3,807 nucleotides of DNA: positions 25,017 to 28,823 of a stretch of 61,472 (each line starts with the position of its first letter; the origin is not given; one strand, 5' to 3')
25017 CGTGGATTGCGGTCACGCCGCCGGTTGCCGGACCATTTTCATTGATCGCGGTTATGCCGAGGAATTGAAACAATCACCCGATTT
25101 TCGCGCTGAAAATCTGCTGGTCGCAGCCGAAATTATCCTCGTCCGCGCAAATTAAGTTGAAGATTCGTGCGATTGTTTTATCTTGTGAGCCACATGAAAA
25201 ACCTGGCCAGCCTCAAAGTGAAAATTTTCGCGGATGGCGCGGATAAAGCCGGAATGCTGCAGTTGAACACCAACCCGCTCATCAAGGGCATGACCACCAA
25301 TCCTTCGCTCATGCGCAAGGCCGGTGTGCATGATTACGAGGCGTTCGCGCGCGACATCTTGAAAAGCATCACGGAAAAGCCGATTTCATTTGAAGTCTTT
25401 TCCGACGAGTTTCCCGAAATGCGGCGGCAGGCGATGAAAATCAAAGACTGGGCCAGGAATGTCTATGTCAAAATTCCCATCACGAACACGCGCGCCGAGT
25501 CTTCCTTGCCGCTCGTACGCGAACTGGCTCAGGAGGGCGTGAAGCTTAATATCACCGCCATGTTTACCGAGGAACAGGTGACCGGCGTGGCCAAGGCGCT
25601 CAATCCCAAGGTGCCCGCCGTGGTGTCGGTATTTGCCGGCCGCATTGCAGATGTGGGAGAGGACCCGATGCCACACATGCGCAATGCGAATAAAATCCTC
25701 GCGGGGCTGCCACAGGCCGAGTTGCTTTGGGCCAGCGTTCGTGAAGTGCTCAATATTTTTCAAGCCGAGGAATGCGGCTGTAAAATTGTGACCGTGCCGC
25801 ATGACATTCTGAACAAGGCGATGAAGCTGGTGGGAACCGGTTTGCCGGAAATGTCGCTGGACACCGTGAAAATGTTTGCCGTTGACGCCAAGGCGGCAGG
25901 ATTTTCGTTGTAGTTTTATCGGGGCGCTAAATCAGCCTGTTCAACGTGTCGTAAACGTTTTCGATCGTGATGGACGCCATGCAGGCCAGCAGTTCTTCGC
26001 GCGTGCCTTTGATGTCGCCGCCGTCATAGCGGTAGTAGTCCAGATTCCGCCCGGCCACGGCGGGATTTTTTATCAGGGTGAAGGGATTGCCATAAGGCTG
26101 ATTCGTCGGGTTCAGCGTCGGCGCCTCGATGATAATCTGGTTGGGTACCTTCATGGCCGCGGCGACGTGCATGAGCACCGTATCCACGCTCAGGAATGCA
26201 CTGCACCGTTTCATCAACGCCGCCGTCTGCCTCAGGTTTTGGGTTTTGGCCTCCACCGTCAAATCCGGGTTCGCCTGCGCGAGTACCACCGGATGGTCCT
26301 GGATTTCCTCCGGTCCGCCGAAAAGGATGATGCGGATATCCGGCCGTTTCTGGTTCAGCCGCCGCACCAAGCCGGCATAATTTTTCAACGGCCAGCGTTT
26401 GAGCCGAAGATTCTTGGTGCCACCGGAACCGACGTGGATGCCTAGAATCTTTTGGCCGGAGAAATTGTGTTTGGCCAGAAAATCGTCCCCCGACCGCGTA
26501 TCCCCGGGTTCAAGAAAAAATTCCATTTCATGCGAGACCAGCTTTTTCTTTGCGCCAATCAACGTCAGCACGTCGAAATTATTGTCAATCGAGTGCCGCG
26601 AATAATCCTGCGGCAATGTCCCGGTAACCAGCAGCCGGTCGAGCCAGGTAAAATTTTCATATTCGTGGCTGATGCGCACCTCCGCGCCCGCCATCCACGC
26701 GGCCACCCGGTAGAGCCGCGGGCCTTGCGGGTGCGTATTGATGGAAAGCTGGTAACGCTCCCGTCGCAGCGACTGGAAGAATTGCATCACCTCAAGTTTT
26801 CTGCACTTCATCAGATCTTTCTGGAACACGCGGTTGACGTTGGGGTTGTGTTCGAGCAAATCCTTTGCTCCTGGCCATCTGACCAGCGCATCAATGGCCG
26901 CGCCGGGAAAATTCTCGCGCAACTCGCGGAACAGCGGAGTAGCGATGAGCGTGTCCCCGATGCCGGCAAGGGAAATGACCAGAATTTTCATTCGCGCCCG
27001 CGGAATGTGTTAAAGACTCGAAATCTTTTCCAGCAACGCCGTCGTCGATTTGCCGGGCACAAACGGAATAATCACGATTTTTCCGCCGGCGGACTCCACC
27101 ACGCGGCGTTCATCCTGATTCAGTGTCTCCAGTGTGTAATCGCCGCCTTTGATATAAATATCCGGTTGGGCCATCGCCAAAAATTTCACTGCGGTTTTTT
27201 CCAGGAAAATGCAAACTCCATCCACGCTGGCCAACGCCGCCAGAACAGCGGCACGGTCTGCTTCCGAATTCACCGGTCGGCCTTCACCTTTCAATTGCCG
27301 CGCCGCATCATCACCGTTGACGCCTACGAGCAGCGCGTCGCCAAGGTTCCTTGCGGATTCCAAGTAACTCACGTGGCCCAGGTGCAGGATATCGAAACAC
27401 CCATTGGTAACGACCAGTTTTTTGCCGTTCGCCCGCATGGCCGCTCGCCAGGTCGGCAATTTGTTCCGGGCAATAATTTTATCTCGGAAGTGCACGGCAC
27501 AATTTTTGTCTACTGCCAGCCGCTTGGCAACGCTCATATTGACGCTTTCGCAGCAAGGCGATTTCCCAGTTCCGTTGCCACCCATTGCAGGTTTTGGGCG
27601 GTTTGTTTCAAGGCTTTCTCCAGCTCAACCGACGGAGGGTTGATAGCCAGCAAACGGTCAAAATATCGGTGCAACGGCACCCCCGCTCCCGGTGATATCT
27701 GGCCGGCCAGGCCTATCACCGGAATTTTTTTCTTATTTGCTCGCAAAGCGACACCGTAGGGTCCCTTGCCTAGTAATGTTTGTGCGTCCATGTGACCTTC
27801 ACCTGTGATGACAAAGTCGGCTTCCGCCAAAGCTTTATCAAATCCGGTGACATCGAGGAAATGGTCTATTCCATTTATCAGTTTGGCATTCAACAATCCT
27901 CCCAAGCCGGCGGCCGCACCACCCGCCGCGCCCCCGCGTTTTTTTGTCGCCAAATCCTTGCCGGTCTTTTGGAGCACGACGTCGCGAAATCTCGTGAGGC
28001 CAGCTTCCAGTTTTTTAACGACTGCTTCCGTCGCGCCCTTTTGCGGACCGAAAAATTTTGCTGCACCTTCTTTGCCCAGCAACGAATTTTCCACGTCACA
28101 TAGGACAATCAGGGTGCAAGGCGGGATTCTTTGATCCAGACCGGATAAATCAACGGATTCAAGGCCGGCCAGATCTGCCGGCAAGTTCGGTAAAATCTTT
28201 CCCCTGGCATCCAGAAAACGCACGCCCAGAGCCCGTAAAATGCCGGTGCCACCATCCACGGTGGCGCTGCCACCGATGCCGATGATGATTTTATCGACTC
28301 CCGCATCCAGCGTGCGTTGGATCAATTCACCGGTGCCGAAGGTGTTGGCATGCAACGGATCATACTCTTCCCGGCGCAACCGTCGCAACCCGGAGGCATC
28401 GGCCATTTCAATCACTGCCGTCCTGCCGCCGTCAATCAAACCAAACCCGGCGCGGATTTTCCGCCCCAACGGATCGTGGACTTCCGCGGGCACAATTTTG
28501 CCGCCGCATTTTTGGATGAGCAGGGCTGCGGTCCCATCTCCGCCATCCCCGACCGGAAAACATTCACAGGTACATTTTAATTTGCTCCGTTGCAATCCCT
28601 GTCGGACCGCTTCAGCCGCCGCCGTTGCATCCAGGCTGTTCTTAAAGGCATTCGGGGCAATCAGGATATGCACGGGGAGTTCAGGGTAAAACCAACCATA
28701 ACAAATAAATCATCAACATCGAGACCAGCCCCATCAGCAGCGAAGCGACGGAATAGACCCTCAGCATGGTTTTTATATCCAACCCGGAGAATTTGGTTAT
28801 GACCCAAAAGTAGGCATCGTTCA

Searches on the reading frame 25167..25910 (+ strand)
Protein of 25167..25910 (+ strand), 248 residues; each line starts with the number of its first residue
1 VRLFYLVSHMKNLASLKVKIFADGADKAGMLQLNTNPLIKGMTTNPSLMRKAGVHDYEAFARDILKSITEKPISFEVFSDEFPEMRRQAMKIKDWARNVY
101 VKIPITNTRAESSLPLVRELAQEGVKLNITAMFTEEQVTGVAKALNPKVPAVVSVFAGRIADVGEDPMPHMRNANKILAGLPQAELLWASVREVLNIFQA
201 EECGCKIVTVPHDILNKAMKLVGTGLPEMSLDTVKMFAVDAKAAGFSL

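Call 7: search_protein_families(library=pfam, proteins=[window:25167-25910:+], max_evalue=0.001)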
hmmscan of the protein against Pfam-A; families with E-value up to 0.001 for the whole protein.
window:25167-25910:+ (248 aa): 1 family
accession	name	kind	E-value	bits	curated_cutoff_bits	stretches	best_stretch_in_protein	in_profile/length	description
PF00923.25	TAL_FSA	-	1.7e-41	142.9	27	1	20-224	1-238/285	Transaldolase/Fructose-6-phosphate aldolase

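Call 8: search_protein_families(library=ncbifam, proteins=[window:25167-25910:+], max_evalue=0.00001)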
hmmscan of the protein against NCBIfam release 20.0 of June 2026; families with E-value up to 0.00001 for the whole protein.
window:25167-25910:+ (248 aa): 6 families
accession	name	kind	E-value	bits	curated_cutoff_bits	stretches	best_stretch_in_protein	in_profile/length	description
TIGR02134.1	transald_staph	equivalog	6.7e-94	314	281.95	1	14-247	2-234/236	transaldolase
TIGR00875.1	fsa_talC_mipB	equivalog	1.2e-25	90.2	245.95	1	19-220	2-194/213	fructose-6-phosphate aldolase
NF009299.0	PRK12656.1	equivalog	2e-14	53.6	214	1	39-220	22-198/222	fructose-6-phosphate aldolase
NF009296.0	PRK12653.1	subfamily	3.4e-13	49.9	306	1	20-219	3-195/220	fructose-6-phosphate aldolase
NF003026.0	PRK03903.1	equivalog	4.6e-08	32.6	344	1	97-161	123-190/323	transaldolase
NF002881.0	PRK03343.1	subfamily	6.4e-07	28.8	367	0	97-144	136-179/370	transaldolase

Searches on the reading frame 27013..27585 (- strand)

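Call 7: search_protein_families(library=pfam, proteins=[window:27013-27585:-], max_evalue=0.001)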
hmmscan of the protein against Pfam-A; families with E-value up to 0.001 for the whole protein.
window:27013-27585:- (191 aa): 1 family
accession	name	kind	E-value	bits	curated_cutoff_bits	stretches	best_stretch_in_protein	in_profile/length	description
PF01467.32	CTP_transf_like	-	2.7e-16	60.4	21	1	59-174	1-113/133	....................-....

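Call 8: search_protein_families(library=ncbifam, proteins=[window:27013-27585:-], max_evalue=0.00001)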
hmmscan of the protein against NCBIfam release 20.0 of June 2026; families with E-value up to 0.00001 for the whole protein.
window:27013-27585:- (191 aa): 5 families
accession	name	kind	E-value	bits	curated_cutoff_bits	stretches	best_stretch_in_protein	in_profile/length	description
TIGR02199.1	rfaE_dom_II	equivalog_domain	1.5e-54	183.8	181.5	1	48-189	4-143/144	D-glycero-beta-D-manno-heptose 1-phosphate adenylyltransferase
NF008454.0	PRK11316.1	equivalog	3.1e-47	161.3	521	1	35-189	320-472/475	bifunctional D-glycero-beta-D-manno-heptose-7-phosphate kinase/D-glycero-beta-D-manno-heptose 1-phosphate adenylyltransferase HldE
TIGR00125.1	cyt_tran_rel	domain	3e-15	56.2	27.7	1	58-122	2-63/65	adenylyltransferase/cytidyltransferase family protein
TIGR01518.1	g3p_cytidyltrns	equivalog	5.5e-10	39.4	165.4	1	58-153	1-95/125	glycerol-3-phosphate cytidylyltransferase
NF001985.0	PRK00777.1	subfamily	1.9e-08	34.5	104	1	56-117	5-64/157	pantetheine-phosphate adenylyltransferase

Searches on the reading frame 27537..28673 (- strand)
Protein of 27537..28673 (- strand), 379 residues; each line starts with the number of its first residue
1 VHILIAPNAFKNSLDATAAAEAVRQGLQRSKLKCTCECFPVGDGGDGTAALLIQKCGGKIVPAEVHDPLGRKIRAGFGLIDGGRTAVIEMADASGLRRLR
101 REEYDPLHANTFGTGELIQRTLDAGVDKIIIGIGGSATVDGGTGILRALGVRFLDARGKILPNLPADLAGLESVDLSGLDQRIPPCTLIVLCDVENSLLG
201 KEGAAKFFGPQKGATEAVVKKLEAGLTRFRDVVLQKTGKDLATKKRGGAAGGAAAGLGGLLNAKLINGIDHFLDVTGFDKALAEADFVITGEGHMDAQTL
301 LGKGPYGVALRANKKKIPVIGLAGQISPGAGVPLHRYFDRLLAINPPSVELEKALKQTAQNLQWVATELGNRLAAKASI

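Call 9: search_protein_families(library=pfam, proteins=[window:27537-28673:-], max_evalue=0.001)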
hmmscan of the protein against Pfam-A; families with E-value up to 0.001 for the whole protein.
window:27537-28673:- (379 aa): 1 family
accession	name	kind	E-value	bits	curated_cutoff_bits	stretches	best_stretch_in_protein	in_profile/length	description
PF02595.20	Gly_kinase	-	3.8e-127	424.7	23.3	1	3-371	1-369/372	Glycerate kinase family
